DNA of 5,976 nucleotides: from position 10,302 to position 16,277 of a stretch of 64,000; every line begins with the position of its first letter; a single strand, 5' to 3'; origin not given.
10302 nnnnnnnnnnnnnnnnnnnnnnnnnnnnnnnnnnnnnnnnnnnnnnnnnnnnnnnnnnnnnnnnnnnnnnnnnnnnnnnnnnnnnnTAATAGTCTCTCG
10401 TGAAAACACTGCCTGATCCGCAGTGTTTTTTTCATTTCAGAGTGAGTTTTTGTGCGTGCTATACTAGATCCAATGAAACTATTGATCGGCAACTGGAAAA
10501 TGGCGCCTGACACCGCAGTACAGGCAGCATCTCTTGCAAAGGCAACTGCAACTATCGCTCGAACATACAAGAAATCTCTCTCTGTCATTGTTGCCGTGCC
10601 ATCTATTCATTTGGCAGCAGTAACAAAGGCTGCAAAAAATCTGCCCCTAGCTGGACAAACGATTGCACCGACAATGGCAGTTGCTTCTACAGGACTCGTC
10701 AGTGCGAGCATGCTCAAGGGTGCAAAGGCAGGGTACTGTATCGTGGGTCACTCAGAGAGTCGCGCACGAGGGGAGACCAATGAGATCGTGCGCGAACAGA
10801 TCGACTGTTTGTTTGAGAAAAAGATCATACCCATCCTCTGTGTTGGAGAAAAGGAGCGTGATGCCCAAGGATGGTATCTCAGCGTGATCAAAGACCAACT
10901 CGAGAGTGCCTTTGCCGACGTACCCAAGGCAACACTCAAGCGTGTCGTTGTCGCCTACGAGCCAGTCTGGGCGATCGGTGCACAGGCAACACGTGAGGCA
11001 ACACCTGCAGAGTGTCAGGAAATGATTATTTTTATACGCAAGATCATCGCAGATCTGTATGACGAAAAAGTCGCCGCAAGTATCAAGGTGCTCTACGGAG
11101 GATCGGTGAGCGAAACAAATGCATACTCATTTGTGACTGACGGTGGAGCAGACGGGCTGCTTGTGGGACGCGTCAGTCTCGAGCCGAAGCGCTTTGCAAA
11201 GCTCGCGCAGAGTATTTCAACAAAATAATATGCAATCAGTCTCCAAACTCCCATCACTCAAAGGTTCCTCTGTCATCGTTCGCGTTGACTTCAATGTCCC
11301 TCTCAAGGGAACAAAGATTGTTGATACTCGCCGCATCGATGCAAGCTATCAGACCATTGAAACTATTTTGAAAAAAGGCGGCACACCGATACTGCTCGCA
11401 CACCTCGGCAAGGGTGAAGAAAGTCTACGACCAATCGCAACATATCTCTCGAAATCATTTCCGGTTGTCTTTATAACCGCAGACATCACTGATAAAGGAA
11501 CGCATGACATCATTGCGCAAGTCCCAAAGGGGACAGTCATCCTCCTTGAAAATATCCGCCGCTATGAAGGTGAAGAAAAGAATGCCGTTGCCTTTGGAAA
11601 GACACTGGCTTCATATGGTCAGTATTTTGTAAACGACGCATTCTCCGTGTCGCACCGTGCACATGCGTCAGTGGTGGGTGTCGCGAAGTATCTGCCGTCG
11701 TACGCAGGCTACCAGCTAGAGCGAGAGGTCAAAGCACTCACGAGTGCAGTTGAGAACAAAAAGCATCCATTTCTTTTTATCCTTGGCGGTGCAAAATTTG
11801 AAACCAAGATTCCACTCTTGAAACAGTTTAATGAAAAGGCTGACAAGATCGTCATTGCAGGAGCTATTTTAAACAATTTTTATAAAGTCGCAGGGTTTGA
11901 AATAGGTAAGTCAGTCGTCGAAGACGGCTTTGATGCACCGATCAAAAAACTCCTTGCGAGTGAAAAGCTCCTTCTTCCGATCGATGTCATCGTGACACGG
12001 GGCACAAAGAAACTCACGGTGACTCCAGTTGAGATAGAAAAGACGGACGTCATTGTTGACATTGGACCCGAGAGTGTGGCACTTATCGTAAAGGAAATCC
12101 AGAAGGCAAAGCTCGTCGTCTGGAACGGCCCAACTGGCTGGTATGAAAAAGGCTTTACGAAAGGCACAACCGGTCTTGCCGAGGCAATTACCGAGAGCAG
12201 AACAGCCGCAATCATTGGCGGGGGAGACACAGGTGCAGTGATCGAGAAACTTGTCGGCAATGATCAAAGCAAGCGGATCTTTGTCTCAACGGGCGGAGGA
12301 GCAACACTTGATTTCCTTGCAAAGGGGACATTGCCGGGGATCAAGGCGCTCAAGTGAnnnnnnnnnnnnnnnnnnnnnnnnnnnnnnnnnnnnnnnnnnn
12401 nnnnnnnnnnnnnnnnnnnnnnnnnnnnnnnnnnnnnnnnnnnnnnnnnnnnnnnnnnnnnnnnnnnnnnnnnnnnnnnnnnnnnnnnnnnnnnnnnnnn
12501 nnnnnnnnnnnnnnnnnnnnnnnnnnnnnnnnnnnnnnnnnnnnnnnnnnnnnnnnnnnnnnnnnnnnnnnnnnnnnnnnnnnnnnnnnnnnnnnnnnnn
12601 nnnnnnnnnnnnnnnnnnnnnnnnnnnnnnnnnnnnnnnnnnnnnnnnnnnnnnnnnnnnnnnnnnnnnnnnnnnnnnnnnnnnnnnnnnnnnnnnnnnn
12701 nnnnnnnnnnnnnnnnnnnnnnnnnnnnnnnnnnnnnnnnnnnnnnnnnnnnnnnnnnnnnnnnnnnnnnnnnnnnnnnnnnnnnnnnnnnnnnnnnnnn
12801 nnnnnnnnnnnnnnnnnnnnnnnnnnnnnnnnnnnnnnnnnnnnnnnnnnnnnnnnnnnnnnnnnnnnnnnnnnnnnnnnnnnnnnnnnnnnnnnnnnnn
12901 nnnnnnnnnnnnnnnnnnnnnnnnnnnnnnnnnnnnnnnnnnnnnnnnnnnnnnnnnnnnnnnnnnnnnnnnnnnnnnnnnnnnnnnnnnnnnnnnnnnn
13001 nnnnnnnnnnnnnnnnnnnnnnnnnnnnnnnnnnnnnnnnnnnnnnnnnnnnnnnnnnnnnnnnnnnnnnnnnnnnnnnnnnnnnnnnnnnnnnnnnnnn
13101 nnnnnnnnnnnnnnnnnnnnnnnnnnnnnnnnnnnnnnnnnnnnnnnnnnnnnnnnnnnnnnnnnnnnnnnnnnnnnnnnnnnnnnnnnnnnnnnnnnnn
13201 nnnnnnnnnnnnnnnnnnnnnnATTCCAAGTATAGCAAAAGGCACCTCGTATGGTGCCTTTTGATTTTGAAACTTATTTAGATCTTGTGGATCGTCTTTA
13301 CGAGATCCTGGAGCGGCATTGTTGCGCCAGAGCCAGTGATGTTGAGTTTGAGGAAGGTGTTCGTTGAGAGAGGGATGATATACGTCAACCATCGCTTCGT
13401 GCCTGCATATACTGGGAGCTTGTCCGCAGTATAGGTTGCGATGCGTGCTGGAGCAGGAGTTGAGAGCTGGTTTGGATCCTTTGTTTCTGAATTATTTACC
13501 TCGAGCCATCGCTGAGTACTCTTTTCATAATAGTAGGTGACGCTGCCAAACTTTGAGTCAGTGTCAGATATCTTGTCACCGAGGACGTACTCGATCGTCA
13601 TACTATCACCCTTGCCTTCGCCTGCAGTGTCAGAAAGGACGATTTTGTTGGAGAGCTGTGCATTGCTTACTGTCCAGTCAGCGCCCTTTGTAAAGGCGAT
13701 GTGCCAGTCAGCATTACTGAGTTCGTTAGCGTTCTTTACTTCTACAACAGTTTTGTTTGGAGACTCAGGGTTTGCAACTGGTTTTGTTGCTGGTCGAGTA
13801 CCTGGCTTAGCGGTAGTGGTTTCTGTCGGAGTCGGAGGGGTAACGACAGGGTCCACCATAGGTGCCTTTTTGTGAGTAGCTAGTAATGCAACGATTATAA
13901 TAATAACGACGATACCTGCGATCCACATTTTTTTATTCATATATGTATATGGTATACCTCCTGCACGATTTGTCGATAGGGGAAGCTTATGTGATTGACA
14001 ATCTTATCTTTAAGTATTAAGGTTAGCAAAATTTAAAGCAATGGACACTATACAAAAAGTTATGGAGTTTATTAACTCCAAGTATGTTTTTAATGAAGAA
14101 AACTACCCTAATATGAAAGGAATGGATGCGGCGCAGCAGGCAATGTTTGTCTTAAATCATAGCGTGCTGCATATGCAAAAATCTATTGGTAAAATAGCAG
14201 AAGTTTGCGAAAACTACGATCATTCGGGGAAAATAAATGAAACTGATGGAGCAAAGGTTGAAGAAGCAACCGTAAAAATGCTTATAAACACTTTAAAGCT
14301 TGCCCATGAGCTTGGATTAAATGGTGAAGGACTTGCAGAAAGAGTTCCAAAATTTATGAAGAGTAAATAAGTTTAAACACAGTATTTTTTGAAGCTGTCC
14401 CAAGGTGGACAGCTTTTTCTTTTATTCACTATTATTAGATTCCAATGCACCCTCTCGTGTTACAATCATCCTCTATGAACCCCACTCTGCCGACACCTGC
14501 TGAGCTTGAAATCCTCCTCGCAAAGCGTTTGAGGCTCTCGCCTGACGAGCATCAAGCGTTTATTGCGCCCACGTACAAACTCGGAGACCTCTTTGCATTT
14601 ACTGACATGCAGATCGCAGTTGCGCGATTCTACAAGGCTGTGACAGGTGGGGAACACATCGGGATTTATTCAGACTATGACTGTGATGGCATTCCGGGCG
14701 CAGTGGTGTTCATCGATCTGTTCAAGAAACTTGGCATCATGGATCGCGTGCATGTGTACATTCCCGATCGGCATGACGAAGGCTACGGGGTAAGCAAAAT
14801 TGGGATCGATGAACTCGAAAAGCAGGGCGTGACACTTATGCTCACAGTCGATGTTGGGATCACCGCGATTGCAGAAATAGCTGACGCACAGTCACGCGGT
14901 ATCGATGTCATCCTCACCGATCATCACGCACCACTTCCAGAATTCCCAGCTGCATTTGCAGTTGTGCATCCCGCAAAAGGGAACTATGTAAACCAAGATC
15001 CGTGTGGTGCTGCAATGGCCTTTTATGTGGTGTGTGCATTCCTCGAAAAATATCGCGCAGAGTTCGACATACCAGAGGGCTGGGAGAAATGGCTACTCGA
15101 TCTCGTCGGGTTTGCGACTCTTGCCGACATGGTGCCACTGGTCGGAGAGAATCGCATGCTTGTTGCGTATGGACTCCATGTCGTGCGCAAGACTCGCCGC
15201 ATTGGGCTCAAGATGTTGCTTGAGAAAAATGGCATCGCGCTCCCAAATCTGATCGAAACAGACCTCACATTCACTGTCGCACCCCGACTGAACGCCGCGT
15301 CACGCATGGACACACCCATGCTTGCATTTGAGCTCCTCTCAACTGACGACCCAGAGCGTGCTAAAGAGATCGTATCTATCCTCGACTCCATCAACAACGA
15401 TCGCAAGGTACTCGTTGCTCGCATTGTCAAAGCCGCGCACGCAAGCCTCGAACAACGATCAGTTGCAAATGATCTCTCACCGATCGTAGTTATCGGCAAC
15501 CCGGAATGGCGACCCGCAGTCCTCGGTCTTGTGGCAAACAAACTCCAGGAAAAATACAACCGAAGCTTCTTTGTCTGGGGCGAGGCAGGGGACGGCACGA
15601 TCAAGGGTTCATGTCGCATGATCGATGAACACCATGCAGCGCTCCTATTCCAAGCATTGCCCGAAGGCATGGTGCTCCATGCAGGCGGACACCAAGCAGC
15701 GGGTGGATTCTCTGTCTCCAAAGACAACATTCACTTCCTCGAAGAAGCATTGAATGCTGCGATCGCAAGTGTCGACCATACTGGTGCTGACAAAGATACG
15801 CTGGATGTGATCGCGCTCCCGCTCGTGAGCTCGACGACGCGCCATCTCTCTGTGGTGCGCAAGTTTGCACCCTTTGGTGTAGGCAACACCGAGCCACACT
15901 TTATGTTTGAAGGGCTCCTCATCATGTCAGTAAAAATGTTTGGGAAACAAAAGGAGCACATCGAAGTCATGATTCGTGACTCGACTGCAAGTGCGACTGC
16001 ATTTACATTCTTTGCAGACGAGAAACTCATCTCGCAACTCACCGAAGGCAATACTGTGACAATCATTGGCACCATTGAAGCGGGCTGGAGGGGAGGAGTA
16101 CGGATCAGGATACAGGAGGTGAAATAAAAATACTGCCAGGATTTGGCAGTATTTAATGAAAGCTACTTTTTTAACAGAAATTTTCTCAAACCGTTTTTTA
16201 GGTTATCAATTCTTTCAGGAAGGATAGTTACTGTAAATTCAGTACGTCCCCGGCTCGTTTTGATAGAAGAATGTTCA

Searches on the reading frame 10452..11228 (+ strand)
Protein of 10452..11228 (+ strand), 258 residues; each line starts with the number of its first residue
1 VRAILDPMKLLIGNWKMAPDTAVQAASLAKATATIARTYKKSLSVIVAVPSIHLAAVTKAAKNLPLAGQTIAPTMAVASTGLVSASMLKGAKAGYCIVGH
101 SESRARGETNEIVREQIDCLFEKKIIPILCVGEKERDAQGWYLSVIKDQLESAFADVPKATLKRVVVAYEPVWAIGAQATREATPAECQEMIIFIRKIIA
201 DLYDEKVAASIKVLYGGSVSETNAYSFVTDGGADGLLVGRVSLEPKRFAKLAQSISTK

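Call 47: search_protein_families(library=pfam, proteins=[window:10452-11228:+], max_evalue=0.001)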
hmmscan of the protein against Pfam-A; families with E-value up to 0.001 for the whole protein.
window:10452-11228:+ (258 aa): 1 family
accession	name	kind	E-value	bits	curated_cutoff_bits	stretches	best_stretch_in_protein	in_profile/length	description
PF00121.24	TIM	-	1.3e-62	212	20.1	1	10-254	2-244/245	Triosephosphate isomerase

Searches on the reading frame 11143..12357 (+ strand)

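Call 47: search_protein_families(library=pfam, proteins=[window:11143-12357:+], max_evalue=0.001)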
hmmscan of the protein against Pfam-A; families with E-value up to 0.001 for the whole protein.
window:11143-12357:+ (404 aa): 1 family
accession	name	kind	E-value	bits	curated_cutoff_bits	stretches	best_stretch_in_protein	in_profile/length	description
PF00162.24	PGK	-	1.1e-109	367.4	27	1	38-393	5-377/379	Phosphoglycerate kinase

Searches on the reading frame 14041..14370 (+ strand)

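Call 65: search_protein_families(library=pfam, proteins=[window:14041-14370:+], max_evalue=0.1)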
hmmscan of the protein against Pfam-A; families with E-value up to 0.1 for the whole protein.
window:14041-14370:+ (109 aa): 2 families
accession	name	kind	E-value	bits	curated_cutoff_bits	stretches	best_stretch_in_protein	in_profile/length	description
PF09412.15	XendoU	-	0.021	14.5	32.3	1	22-81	30-89/262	Endoribonuclease XendoU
PF18497.6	RNase_3_N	-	0.096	13.2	26.8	0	37-91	8-62/95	Ribonuclease III N-terminal domain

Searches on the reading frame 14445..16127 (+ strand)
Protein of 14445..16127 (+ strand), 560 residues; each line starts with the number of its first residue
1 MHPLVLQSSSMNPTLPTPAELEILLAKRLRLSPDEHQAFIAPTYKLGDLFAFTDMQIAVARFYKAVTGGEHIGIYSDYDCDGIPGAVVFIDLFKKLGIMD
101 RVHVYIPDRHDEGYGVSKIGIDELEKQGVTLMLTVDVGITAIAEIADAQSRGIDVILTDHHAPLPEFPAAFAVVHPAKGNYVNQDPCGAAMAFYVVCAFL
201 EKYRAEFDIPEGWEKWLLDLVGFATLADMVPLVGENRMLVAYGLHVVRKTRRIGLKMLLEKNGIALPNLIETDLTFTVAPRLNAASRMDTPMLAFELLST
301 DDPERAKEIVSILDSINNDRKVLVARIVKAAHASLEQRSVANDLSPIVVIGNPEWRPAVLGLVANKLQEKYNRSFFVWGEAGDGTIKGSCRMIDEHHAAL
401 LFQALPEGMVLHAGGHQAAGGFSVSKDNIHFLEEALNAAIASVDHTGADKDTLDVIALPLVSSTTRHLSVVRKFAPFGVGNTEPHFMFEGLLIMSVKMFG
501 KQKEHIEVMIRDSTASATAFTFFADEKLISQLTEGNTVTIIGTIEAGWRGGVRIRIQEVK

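Call 47: search_protein_families(library=pfam, proteins=[window:14445-16127:+], max_evalue=0.001)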
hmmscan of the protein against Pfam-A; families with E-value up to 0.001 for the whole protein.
window:14445-16127:+ (560 aa): 4 families
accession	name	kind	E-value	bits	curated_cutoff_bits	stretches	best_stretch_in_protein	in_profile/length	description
PF01368.27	DHH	-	1.5e-17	64.5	28.1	1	72-204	2-104/125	DHH family, N-terminal domain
PF17768.7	RecJ_OB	-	2.5e-13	50.5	27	1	461-556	8-103/107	RecJ OB domain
PF02272.25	DHHA1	-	2e-08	35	25.9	1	352-441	10-101/102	DHHA1 domain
PF01336.31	tRNA_anti-codon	-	8.9e-05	22.8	27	1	493-559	7-72/75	OB-fold nucleic acid binding domain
